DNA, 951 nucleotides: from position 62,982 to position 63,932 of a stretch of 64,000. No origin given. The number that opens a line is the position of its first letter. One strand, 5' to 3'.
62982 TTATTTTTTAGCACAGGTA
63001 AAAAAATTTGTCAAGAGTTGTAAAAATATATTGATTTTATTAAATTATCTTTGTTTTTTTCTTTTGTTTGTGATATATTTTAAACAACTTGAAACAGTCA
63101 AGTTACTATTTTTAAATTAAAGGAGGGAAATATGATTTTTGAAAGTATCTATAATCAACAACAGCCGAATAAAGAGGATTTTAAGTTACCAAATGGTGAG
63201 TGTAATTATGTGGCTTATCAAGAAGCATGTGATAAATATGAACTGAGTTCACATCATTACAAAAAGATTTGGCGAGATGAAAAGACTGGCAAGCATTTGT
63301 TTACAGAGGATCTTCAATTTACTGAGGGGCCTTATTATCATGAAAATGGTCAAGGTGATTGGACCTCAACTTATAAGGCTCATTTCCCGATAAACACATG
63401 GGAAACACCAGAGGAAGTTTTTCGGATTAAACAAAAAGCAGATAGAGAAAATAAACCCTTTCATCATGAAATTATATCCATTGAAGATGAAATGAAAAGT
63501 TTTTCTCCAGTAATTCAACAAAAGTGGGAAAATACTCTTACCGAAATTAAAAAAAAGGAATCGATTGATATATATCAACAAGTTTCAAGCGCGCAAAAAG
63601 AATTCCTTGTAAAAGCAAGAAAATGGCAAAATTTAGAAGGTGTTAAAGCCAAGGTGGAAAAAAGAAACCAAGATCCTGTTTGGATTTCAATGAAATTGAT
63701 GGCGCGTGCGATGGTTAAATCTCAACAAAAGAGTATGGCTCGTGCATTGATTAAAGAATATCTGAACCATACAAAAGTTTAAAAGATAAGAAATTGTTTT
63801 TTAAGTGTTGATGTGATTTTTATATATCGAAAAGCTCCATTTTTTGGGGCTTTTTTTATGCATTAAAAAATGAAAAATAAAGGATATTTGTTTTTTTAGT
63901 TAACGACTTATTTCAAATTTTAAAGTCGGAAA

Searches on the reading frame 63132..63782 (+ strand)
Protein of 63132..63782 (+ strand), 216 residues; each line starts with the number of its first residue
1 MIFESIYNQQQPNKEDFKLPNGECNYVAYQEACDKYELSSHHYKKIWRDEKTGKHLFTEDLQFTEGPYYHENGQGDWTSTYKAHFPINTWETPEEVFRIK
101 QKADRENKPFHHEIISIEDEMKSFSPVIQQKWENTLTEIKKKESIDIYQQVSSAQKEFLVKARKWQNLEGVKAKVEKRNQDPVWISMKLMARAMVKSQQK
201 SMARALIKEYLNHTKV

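Call 23: search_protein_families(library=pfam, proteins=[window:63132-63782:+], max_evalue=1)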
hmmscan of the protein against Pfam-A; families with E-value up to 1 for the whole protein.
window:63132-63782:+ (216 aa): 1 family
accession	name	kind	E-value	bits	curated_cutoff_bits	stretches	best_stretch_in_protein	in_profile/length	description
PF18799.6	LPD5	-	0.012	16.4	27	1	89-170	5-85/144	Large polyvalent protein-associated domain 5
